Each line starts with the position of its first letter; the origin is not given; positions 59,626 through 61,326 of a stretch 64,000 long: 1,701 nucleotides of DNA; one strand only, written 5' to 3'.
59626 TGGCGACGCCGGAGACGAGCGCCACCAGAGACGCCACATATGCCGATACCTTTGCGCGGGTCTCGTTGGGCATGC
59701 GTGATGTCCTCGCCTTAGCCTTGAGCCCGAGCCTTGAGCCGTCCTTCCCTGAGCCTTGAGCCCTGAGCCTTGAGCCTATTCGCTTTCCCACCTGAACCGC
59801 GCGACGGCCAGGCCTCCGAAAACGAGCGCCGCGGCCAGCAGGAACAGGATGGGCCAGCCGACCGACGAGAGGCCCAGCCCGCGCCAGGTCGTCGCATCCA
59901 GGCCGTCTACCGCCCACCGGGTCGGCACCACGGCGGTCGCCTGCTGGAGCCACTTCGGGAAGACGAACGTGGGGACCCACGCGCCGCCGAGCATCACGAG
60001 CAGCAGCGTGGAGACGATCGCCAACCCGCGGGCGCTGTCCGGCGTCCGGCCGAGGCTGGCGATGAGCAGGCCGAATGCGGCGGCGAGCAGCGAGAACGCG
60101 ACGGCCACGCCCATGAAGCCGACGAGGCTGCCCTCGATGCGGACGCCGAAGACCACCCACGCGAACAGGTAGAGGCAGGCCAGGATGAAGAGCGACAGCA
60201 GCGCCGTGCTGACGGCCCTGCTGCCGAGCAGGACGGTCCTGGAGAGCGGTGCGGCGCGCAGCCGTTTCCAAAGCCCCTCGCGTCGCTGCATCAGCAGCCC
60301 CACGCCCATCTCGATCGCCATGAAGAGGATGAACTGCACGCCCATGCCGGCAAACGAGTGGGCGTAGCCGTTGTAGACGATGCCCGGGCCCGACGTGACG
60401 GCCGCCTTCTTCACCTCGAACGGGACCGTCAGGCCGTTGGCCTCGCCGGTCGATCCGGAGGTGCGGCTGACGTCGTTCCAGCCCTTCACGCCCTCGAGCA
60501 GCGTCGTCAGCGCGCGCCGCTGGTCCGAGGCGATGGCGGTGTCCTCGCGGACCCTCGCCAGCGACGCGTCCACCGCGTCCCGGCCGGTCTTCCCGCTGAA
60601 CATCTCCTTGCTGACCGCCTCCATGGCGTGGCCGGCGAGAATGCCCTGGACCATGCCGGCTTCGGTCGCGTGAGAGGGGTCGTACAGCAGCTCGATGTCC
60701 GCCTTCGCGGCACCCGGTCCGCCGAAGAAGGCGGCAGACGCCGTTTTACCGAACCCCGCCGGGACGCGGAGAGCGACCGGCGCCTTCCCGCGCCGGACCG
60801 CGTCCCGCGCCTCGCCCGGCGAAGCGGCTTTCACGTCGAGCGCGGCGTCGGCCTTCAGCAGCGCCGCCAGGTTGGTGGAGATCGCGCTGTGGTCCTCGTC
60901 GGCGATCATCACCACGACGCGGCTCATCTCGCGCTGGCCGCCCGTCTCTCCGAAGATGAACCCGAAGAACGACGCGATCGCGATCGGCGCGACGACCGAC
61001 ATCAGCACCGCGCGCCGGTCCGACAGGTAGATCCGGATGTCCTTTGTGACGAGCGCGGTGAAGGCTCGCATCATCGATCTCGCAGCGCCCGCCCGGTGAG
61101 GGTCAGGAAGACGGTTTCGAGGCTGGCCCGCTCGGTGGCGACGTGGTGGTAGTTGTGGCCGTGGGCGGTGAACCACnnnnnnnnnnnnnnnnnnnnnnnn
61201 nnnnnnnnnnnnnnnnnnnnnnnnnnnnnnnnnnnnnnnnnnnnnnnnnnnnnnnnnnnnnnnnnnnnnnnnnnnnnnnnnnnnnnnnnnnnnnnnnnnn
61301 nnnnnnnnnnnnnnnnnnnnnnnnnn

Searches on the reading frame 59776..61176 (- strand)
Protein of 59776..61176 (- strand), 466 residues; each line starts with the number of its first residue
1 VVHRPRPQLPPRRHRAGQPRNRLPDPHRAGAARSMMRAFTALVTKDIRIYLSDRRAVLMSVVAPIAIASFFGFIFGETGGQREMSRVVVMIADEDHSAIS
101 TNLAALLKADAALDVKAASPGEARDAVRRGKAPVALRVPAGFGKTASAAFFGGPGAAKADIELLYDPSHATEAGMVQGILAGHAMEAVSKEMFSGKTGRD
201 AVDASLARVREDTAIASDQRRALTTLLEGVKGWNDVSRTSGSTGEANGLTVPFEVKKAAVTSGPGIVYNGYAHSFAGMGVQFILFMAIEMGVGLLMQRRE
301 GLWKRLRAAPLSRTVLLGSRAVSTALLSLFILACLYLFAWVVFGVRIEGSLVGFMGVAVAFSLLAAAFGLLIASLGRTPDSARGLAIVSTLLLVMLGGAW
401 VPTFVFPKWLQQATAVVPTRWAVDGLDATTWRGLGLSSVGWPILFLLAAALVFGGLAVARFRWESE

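Call 79: search_protein_families(library=pfam, proteins=[window:59776-61176:-], max_evalue=0.00001)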
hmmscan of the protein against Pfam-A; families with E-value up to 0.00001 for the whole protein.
window:59776-61176:- (466 aa): 2 families
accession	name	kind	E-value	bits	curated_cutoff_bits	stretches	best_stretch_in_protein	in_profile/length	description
PF12698.13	ABC2_membrane_3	-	4.4e-35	121.8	31.6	1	56-458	2-346/347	ABC-2 family transporter protein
PF01061.29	ABC2_membrane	-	5.6e-20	72.2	26.9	1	275-427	51-207/211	ABC-2 type transporter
